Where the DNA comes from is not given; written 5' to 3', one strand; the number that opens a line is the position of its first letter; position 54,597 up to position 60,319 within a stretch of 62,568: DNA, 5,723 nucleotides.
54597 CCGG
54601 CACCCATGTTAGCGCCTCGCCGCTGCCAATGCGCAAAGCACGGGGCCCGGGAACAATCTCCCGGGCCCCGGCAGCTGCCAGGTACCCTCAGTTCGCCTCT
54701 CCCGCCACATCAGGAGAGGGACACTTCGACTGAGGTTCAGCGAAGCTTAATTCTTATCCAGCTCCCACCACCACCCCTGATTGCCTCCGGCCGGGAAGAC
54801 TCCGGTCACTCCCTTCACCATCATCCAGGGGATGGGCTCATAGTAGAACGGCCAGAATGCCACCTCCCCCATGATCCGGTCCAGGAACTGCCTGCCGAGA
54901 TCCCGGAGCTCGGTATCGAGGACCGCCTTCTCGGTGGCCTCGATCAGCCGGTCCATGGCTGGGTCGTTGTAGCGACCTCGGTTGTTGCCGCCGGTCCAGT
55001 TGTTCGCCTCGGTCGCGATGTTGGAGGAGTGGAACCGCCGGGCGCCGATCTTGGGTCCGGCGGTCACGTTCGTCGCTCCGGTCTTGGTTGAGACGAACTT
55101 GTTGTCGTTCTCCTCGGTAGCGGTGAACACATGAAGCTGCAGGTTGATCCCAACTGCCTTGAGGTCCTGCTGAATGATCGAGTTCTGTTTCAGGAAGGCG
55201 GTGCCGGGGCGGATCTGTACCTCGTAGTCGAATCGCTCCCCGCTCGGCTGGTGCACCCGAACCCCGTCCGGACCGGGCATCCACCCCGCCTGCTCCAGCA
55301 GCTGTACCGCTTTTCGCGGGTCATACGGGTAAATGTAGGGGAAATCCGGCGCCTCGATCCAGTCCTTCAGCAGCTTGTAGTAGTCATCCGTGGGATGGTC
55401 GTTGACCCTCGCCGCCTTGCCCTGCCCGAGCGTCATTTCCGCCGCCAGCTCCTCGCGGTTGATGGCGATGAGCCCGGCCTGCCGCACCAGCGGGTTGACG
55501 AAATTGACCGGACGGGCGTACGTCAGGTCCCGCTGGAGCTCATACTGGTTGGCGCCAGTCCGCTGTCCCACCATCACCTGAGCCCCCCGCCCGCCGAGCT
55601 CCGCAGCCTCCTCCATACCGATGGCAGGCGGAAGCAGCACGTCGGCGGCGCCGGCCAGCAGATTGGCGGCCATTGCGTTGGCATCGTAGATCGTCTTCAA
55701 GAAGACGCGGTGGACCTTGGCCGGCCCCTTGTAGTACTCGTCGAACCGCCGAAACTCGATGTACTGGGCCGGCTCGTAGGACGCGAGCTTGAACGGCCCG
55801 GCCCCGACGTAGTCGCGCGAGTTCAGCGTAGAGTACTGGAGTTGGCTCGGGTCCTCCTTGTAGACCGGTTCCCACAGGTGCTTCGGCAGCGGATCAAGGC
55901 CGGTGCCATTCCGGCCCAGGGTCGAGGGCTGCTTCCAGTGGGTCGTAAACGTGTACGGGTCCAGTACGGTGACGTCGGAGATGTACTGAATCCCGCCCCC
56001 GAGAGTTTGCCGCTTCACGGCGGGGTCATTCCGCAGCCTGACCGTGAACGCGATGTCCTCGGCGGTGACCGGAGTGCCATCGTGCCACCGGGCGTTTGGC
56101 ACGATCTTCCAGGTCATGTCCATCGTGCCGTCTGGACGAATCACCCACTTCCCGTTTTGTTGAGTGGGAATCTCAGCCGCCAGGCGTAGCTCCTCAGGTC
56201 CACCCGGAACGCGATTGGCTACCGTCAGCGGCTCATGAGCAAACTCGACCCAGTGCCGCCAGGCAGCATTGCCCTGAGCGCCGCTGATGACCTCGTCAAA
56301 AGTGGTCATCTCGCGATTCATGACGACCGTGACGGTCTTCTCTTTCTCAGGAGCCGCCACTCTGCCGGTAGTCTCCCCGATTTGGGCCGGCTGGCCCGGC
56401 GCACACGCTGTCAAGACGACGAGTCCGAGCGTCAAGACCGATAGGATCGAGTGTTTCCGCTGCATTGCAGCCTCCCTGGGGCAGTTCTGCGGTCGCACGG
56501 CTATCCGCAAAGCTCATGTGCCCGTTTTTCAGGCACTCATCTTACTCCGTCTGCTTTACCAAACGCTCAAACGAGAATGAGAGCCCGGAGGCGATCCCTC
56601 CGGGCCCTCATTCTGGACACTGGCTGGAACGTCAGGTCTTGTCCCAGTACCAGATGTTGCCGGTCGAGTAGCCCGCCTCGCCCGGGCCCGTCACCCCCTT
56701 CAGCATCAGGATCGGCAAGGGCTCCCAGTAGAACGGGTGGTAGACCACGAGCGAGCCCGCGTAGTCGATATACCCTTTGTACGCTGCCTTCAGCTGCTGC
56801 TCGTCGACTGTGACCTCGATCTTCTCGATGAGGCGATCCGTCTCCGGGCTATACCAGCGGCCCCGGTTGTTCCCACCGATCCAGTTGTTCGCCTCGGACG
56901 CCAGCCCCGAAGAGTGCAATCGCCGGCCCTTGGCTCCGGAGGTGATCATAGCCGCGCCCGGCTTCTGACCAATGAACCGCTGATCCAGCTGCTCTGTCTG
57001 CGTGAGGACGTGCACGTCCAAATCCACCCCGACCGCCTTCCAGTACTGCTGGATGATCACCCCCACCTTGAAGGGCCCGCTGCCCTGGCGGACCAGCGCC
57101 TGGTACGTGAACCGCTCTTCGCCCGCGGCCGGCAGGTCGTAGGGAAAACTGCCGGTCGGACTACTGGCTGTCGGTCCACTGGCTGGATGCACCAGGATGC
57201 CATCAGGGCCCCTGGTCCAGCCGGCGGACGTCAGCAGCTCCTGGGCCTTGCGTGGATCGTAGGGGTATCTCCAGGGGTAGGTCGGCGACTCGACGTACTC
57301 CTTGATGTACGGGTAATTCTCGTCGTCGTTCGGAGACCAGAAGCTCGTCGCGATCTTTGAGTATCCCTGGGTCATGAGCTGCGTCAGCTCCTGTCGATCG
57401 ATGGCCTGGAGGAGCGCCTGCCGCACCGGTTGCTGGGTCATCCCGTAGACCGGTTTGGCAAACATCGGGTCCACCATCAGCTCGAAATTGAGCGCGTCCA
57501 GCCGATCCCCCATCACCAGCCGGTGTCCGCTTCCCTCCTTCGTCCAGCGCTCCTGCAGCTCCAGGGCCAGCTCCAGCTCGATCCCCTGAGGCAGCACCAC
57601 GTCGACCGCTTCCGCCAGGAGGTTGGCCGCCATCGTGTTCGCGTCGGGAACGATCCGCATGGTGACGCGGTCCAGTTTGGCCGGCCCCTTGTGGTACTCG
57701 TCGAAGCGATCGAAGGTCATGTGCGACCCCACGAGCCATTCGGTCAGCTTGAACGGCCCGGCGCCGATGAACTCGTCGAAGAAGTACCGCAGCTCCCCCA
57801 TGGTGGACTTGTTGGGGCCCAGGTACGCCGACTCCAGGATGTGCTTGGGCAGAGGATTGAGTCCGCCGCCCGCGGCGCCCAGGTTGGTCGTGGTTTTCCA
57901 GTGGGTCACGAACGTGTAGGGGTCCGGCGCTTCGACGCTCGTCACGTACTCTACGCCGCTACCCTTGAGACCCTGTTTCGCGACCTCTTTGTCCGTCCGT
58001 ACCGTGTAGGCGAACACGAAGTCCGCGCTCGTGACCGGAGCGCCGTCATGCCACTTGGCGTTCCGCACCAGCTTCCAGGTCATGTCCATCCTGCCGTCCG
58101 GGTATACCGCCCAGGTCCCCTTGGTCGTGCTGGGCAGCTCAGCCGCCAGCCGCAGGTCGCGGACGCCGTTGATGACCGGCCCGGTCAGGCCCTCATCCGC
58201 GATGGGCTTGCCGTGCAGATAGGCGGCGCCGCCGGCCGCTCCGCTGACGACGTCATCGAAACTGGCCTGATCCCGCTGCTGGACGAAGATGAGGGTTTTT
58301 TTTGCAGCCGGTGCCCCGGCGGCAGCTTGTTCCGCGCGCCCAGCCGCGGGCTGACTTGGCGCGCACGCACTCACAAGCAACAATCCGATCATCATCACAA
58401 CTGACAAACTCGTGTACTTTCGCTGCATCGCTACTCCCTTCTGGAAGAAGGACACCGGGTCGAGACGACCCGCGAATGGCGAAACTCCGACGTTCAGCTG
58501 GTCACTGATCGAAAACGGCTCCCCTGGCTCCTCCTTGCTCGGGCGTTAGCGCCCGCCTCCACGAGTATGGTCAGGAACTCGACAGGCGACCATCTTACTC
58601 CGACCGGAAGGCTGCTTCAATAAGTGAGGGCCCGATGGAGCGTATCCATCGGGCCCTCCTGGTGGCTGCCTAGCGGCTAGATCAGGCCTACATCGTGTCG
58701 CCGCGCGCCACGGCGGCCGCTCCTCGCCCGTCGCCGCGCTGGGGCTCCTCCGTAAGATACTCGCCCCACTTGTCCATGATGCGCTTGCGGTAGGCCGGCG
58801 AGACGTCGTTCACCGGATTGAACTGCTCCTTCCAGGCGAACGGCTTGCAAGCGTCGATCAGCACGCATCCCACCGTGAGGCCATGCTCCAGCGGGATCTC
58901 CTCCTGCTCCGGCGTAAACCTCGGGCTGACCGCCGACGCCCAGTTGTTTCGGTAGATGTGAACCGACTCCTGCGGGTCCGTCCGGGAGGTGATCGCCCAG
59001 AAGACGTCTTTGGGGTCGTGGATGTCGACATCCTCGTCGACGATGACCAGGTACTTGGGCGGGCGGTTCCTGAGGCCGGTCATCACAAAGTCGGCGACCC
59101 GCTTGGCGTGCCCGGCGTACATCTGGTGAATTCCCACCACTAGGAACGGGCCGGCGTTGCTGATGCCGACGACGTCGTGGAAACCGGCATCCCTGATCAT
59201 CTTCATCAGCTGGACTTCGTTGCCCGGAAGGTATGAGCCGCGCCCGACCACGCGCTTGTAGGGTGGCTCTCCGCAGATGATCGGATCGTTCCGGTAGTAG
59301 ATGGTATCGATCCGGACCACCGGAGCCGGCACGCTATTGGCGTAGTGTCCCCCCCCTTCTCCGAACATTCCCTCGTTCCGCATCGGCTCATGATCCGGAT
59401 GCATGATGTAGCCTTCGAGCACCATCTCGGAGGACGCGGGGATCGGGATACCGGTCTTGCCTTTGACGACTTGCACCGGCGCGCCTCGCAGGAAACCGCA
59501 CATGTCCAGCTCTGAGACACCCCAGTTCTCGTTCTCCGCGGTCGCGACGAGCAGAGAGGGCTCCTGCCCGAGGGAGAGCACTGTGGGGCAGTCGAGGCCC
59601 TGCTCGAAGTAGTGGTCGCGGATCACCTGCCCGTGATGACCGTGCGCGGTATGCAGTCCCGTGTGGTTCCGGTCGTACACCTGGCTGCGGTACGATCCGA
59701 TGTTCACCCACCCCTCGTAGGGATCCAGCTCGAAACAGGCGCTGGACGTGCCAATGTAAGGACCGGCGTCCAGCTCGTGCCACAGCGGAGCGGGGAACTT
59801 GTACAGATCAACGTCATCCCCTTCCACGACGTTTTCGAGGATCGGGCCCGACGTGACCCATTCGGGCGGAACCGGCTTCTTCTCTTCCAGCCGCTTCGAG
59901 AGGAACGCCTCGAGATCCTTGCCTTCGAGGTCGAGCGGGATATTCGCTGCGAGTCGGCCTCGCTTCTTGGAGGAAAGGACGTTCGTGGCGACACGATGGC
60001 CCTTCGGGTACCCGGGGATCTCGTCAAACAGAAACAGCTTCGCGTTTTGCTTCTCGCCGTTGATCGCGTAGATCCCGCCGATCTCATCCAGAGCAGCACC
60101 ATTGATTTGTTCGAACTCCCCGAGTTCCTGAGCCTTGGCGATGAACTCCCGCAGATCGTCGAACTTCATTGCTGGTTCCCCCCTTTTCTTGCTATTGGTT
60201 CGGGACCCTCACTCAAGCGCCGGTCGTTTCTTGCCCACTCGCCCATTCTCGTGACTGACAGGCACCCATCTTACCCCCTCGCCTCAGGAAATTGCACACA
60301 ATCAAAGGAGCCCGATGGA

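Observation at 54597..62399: Modular terminator-promoter cassette framework shared by SBP and enzyme genes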

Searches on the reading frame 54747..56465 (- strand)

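Call 11: search_protein_families(library=pfam, proteins=[window:54747-56465:-])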
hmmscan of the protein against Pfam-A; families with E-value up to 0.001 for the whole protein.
window:54747-56465:- (572 aa): 1 family
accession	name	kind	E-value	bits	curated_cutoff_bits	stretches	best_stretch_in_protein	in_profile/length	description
PF00496.27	SBP_bac_5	-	2e-49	169.1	32.4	1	107-454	10-331/368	Bacterial extracellular solute-binding proteins, family 5 Middle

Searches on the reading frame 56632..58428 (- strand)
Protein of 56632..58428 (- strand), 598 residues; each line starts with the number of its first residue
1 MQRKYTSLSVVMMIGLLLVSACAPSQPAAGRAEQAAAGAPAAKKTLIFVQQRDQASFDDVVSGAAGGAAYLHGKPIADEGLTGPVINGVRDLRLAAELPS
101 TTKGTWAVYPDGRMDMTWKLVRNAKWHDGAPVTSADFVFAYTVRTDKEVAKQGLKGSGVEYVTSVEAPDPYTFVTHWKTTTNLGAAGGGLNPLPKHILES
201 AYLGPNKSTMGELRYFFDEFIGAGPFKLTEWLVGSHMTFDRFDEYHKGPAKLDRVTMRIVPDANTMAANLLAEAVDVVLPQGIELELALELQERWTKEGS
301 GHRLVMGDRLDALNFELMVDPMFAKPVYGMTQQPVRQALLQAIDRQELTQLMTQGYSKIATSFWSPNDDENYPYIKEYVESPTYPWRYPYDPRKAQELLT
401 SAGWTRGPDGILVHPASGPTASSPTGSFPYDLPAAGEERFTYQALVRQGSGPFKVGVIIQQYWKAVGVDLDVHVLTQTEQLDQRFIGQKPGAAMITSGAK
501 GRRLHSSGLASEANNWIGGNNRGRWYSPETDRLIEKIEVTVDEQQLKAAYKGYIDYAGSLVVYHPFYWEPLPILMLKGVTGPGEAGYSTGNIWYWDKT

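Call 11: search_protein_families(library=pfam, proteins=[window:56632-58428:-])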
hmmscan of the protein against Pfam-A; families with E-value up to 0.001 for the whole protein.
window:56632-58428:- (598 aa): 1 family
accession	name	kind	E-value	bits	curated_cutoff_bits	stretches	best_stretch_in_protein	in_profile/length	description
PF00496.27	SBP_bac_5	-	1.3e-57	196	32.4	1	111-484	15-333/368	Bacterial extracellular solute-binding proteins, family 5 Middle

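Call 29: find_related_loci(query=window:56632-58428:-, collection=genome_contigs, flank=6000)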
Query window:56632-58428:- (598 aa) in genome_contigs; peptide patterns used: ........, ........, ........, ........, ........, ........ (x = any residue, [..] = any of these).
60 stretches matched a pattern, but none encodes a relative of the query by tblastn (E <= 1e-3).

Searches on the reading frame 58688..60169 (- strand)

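Call 11: search_protein_families(library=pfam, proteins=[window:58688-60169:-])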
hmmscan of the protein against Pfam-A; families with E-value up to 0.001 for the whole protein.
window:58688-60169:- (493 aa): 2 families
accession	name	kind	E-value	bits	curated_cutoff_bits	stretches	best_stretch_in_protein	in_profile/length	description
PF01977.22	UbiD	-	6e-49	166.5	23.3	1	107-298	7-198/206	3-octaprenyl-4-hydroxybenzoate carboxy-lyase Rift-related domain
PF20696.2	UbiD_C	-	2.2e-19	70.2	24.2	1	340-439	33-126/127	3-octaprenyl-4-hydroxybenzoate carboxy-lyase C-terminal domain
